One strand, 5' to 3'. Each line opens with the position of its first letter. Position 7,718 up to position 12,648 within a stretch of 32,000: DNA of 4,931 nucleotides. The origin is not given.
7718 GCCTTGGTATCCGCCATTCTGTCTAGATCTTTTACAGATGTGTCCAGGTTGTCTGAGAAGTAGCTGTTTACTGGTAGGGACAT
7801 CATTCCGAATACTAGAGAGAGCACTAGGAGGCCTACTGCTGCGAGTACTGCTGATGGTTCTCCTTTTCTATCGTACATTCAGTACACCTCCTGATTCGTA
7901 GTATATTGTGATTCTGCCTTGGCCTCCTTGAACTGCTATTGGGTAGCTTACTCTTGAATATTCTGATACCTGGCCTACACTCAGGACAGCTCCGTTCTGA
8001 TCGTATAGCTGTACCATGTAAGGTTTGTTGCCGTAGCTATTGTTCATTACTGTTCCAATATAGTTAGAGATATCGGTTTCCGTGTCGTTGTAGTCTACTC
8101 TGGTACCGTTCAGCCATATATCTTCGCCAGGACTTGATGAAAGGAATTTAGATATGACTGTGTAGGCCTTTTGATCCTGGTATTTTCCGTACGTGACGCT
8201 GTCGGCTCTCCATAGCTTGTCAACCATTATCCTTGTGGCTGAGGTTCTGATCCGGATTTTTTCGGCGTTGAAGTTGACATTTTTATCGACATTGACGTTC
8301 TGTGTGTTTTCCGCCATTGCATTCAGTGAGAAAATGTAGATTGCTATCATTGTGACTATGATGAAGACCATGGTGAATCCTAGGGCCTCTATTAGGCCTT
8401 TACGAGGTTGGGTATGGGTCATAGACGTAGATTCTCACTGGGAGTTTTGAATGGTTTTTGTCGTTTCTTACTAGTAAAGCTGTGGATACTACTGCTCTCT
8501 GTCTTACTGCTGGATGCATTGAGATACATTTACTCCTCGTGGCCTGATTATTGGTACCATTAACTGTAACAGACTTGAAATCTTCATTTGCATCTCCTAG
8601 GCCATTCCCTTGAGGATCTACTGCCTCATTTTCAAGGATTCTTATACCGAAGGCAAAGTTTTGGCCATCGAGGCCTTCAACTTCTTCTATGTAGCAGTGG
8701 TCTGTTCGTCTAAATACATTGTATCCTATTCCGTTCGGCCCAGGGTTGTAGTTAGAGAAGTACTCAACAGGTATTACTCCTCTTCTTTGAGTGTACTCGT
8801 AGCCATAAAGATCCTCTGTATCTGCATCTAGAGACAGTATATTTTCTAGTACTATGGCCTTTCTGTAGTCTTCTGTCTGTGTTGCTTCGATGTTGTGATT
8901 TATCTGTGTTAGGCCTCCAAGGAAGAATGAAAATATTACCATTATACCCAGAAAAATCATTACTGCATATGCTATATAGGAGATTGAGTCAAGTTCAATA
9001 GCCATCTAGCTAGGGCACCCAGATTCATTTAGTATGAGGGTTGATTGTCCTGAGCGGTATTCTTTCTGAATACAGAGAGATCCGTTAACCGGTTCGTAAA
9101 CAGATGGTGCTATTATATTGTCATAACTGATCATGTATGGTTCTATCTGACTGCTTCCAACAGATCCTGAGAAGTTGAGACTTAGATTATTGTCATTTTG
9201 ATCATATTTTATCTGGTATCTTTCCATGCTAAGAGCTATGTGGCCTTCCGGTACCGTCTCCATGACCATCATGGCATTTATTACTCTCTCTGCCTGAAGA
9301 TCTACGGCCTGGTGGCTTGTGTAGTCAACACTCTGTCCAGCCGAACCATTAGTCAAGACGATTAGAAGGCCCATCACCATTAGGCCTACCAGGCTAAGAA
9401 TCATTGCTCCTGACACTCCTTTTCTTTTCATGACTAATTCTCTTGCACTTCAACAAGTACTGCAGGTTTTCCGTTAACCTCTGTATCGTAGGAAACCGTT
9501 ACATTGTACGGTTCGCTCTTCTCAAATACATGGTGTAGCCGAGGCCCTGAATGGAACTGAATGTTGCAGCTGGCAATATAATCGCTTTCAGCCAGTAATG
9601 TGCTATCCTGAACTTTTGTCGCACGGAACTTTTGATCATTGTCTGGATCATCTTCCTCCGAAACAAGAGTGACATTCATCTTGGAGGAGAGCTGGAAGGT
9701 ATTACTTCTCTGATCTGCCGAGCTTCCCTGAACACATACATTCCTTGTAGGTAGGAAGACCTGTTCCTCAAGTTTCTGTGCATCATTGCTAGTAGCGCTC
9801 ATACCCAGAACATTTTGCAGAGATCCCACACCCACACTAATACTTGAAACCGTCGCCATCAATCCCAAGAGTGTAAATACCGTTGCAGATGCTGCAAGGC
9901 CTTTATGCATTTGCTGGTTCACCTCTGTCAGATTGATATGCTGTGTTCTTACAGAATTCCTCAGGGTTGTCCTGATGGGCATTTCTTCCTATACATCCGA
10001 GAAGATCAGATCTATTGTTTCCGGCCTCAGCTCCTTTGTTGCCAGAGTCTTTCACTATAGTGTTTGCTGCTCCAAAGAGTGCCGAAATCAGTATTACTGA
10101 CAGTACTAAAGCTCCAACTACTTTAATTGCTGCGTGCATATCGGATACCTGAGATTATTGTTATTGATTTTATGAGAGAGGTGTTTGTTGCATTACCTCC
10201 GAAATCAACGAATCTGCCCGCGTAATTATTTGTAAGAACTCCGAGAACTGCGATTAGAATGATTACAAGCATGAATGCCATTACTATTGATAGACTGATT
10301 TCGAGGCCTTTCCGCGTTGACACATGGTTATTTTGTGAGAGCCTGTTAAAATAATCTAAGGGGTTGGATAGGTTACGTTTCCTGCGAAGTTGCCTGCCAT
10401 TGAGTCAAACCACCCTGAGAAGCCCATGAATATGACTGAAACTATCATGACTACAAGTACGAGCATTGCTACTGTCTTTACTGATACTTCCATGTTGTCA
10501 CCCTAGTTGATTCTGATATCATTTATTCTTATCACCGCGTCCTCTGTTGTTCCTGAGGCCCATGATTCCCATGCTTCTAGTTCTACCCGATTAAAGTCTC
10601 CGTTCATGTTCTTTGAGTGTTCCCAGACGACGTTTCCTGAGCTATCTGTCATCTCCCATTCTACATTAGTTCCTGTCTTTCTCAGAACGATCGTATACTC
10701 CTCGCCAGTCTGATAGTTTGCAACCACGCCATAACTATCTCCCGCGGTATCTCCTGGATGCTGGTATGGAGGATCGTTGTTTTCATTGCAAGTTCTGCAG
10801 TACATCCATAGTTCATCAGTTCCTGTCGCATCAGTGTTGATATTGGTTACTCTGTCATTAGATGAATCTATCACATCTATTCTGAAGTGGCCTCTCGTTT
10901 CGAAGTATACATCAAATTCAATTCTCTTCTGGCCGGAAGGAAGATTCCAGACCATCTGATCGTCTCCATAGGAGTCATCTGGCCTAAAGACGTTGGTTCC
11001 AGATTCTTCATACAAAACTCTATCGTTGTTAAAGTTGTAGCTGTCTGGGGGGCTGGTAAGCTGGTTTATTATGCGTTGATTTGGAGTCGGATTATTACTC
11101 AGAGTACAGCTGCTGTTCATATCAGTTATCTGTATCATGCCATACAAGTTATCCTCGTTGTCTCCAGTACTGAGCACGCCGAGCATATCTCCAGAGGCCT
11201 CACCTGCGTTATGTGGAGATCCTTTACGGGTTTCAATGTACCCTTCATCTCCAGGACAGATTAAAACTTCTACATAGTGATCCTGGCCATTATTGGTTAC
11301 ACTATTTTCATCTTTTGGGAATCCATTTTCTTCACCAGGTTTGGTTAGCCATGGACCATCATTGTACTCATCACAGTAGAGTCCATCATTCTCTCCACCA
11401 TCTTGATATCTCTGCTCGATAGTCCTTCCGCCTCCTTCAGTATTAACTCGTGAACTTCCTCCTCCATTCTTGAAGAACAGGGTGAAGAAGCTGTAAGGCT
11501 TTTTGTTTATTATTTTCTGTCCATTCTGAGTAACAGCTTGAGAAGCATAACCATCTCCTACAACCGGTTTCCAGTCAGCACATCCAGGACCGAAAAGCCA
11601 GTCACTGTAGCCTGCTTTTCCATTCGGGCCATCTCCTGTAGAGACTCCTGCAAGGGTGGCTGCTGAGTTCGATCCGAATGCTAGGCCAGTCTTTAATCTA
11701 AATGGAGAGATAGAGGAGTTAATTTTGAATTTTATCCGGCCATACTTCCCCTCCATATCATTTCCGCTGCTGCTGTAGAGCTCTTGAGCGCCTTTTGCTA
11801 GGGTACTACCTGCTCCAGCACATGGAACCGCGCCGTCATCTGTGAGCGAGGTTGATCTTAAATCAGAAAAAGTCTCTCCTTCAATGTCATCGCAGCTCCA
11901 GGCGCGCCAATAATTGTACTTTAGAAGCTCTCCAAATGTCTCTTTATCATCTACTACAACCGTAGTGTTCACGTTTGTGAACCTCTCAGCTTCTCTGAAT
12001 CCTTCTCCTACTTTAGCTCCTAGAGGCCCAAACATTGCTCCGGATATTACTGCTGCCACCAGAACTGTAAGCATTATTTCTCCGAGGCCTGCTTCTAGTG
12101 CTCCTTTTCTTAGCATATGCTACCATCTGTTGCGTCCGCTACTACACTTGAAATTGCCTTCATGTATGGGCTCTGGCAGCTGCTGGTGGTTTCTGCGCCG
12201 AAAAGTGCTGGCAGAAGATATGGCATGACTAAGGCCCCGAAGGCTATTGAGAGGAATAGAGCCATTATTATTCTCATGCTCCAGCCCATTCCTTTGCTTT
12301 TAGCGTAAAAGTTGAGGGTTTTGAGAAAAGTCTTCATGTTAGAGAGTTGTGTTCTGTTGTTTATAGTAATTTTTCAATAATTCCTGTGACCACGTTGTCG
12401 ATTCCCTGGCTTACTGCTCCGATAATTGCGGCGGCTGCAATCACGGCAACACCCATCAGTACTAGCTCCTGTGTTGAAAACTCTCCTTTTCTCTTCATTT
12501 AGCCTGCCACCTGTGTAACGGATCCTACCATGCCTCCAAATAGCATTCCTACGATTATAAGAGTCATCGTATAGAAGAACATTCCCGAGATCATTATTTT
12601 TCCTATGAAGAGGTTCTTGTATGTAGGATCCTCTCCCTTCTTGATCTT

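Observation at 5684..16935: Non-archaellum type IV filament locus with an unusually large pilin complement (13 genes) and no peptidase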

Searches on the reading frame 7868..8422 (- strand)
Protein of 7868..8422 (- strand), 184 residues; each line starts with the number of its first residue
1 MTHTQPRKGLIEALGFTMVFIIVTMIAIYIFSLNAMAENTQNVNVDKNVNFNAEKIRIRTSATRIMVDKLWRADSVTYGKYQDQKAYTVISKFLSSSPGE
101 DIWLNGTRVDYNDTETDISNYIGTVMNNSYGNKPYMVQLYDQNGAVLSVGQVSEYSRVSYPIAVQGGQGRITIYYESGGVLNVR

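Call 4: search_protein_families(library=pfam, proteins=[window:7868-8422:-], max_evalue=0.1)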
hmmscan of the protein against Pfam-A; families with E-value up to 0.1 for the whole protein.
window:7868-8422:- (184 aa): 0 families

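Call 91: search_protein_families(library=ncbifam, proteins=[window:7868-8422:-], max_evalue=1)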
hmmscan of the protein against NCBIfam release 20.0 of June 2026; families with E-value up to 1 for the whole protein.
window:7868-8422:- (184 aa): 1 family
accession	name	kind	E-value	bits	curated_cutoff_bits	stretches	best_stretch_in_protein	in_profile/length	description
NF007398.0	PRK09926.1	equivalog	0.042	13.4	285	1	87-144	12-64/246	fimbrial chaperone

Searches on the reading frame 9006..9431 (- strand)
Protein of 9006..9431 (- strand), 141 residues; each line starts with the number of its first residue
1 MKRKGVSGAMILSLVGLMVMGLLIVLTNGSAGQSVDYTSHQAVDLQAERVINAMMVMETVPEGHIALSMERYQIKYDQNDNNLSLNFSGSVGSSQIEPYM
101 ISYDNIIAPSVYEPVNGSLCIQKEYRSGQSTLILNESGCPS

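Call 4: search_protein_families(library=pfam, proteins=[window:9006-9431:-], max_evalue=0.1)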
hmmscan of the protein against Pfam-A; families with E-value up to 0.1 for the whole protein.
window:9006-9431:- (141 aa): 2 families
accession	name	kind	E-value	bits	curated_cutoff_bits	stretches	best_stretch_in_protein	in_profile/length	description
PF17581.7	DUF5483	-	0.001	18.4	27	1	73-108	326-361/471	Family of unknown function (DUF5483)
PF08956.15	DUF1869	-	0.096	13.1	21.3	0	22-56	5-38/59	Domain of unknown function (DUF1869)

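Call 24: search_protein_families(library=ncbifam, proteins=[window:9006-9431:-], max_evalue=0.1)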
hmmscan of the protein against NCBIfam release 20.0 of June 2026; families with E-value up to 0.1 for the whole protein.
window:9006-9431:- (141 aa): 0 families

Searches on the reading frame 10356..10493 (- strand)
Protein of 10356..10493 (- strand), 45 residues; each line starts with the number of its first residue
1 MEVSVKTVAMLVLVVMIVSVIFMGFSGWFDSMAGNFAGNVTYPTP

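Call 3: search_protein_families(library=pfam, proteins=[window:10356-10493:-], max_evalue=0.1)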
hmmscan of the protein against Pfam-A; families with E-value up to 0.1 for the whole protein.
window:10356-10493:- (45 aa): 0 families

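Call 91: search_protein_families(library=ncbifam, proteins=[window:10356-10493:-], max_evalue=1)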
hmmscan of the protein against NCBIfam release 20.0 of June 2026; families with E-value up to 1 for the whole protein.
window:10356-10493:- (45 aa): 2 families
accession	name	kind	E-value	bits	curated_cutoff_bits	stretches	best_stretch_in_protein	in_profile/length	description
TIGR04296.1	PEFG-CTERM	domain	0.022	14.4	25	1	7-21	7-21/30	PEFG-CTERM sorting domain-containing protein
NF008054.0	PRK10788.1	equivalog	0.29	9.7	493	1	7-40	12-45/626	peptidylprolyl isomerase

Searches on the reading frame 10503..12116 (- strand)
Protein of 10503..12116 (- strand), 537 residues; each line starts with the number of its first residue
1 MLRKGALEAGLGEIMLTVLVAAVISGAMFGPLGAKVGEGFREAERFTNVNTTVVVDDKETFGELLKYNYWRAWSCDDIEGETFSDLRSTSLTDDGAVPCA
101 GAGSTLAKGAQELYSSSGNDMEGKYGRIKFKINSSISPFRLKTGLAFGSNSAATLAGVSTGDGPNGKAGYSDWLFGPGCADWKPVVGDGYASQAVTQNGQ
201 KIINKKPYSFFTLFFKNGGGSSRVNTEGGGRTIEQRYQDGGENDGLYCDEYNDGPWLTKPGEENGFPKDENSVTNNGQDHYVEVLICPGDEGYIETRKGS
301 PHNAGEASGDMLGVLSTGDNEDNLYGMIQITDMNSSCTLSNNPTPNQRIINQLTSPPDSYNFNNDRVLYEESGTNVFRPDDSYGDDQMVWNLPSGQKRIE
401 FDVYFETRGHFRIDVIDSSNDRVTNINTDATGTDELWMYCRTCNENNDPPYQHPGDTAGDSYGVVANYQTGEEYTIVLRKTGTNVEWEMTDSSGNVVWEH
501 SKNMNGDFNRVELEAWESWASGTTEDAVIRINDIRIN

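Call 3: search_protein_families(library=pfam, proteins=[window:10503-12116:-], max_evalue=0.1)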
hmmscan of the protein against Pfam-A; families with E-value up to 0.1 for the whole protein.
window:10503-12116:- (537 aa): 0 families

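Call 24: search_protein_families(library=ncbifam, proteins=[window:10503-12116:-], max_evalue=0.1)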
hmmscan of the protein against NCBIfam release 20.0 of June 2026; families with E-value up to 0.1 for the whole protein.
window:10503-12116:- (537 aa): 0 families

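Call 47: find_homologous_proteins(query=window:10503-12116:-, max_evalue=0.001)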
Query window:10503-12116:- (537 aa): 16 proteins with E <= 0.001 among 8000 candidates.
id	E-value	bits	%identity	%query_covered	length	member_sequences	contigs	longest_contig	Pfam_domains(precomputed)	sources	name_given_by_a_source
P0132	0.0e+0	1251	100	100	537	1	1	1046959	-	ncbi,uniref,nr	ncbi:hypothetical protein [Candidatus Nanohalovita haloferacivicina]|uniref:hypothetical protein n=1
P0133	9.4e-275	931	76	100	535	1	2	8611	-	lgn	-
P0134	3.0e-188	645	58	100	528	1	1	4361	-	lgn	-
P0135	8.1e-182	624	55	100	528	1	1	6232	-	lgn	-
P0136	3.7e-120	420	58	65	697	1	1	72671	-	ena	-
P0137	3.1e-118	414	57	66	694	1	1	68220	-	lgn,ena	-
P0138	2.5e-116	408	46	90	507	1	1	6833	-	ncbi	ncbi:MAG: hypothetical protein ABEJ83_00480 [Candidatus Nanohaloarchaea archaeon]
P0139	2.1e-112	395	56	64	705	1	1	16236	-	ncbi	ncbi:MAG: hypothetical protein ABEK00_02025 [Candidatus Nanohaloarchaea archaeon]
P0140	8.1e-110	386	58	63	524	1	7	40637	-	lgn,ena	-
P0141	7.0e-109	383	54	65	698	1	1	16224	-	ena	-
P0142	2.0e-107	378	57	63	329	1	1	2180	-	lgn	-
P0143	2.7e-99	351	54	63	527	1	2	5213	-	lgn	-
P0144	1.8e-96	342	51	65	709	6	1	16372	-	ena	-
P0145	5.7e-86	307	50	63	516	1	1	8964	-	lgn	-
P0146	1.8e-67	246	43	63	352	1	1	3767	-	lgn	-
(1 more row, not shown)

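Call 56: predict_structure(alignment_id=A2)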
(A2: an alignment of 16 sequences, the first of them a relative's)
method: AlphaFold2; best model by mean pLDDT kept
length: 537 residues; sequences in the alignment: 16
mean_pLDDT: 65.9   pTM: 0.52
mean pLDDT of the five models: 65.9, 62.9, 62.4, 62.2, 61.6
residues with pLDDT >= 90: 63; 70-90: 214; 50-70: 107; < 50: 153
segments of 3 or more residues with pLDDT < 50: 1-50, 100-125, 186-206, 250-278, 305-322, 341-343, 520-523
pLDDT, mean of each block of 10 residues (from residue 1): 29 36 38 32 36 81 82 62 72 61 31 35 60 82 69 77 71 66 51 34 49 86 77 72 58 41 34 41 86 78 50 31 73 76 65 89 77 77 82 92 83 89 82 78 65 65 82 92 91 92 84 76 61 86
secondary structure, 60 per line:
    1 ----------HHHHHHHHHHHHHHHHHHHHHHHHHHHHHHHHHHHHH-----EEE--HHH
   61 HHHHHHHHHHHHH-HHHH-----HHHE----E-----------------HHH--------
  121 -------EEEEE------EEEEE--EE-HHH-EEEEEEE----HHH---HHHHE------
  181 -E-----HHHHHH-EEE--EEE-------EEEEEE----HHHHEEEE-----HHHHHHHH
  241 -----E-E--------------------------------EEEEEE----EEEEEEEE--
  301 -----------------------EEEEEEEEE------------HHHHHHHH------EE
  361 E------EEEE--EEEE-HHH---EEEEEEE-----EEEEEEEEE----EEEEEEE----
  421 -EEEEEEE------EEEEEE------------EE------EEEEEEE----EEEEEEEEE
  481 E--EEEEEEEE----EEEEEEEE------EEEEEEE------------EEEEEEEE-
elements in order: H11-47 E53-55 H58-73 H75-78 E128-132 E139-143 E153-159 H170-173 H188-193 E195-197 E200-202 E210-215 H220-223 E224-227 H233-240 E281-286 E291-298 E324-332 H345-352 E359-361 E368-371 E374-377 E385-391 E397-405 E410-416 E422-428 E435-440 E461-467 E472-481 E484-491 E496-503 E510-516 E529-536

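Call 60: fold_search(model_id=the predicted structure, library=pdb)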
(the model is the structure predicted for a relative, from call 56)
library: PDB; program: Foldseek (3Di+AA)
matches with E <= 10: 1693; with E <= 0.001: 324
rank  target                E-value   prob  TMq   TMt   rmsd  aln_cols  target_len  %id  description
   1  8wok_A                9.1e-08  1.00  0.23  0.41   6.0       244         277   11  Crystal structure of PL7 family alginate lyase AlyMc (released 2024-10-16)
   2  5mqr                  1.4e-07  1.00  0.19  0.10  10.1       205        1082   12  Sialidase BT_1020 (released 2017-03-22)
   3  8wok_B                2.0e-07  1.00  0.24  0.43   5.5       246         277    9  Crystal structure of PL7 family alginate lyase AlyMc (released 2024-10-16)
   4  4ozx                  4.7e-07  1.00  0.24  0.43   5.6       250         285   10  Crystal Structure of the alginate lyase from Klebsiella pneumoniae (released 2015-03-04)
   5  2cws                  5.9e-07  1.00  0.22  0.46   5.6       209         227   10  Crystal structure at 1.0 A of alginate lyase A1-II', a member of polysaccharide lyase family-7 (released 2005-11-15)
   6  2za9                  8.3e-07  1.00  0.22  0.47   5.1       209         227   10  Crystal Structure of Alginate lyase A1-II' N141C/N199C (released 2008-05-27)
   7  2zaa_A                9.8e-07  1.00  0.23  0.46   5.1       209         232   10  Crystal Structure of Family 7 Alginate Lyase A1-II' H191N/Y284F in Complex with Substrate (GGMG) (released 2008-05-27)
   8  4b1m_A                1.1e-06  1.00  0.23  0.60   5.2       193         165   14  CARBOHYDRATE BINDING MODULE CBM66 FROM BACILLUS SUBTILIS (released 2012-12-12)
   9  2z42                  1.2e-06  1.00  0.23  0.48   5.0       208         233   10  Crystal Structure of Family 7 Alginate Lyase A1-II' from Sphingomonas sp. A1 (released 2008-05-27)
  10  2zab_A                1.3e-06  1.00  0.23  0.48   5.2       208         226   10  Crystal Structure of Family 7 Alginate Lyase A1-II' Y284F in Cmplex with Product (GGG) (released 2008-05-27)
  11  5y33                  1.4e-06  1.00  0.23  0.42   7.5       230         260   11  Crystal structure of alginate lyase from Flavobacterium sp. UMI-01 reveals polymannuronate specificity (released 2018-07-04)
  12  8jsd                  1.4e-06  1.00  0.22  0.40   7.2       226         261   11  Alginate lyase mutant-D180G (released 2024-06-26)
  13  4azz_A                1.5e-06  1.00  0.22  0.58   5.2       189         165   14  Carbohydrate binding module CBM66 from Bacillus subtilis (released 2012-07-25)
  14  3zpy_A                1.5e-06  1.00  0.22  0.42   6.8       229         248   12  Crystal structure of the marine PL7 alginate lyase AlyA1 from Zobellia galactanivorans (released 2013-06-26)
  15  4b1m_C                1.6e-06  1.00  0.22  0.60   5.3       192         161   14  CARBOHYDRATE BINDING MODULE CBM66 FROM BACILLUS SUBTILIS (released 2012-12-12)
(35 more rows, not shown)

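Call 78: search_protein_families(library=pfam, alignment_id=A2, max_evalue=0.01)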
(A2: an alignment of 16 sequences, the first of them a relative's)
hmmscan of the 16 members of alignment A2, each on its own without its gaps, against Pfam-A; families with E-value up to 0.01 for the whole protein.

A. member 1, P0132 (537 aa): 0 families

B. families by the number of members that match (of 16 scanned): 0 families

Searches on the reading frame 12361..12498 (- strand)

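Call 3: search_protein_families(library=pfam, proteins=[window:12361-12498:-], max_evalue=0.1)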
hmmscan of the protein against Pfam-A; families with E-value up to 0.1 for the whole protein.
window:12361-12498:- (45 aa): 1 family
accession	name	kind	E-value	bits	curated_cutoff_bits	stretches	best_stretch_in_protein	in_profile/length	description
PF12555.13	SteA-like_C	-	0.0033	17.9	26.4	1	7-42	11-46/52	SteA-like C-terminal domain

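Call 91: search_protein_families(library=ncbifam, proteins=[window:12361-12498:-], max_evalue=1)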
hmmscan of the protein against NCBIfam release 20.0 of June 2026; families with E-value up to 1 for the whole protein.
window:12361-12498:- (45 aa): 0 families
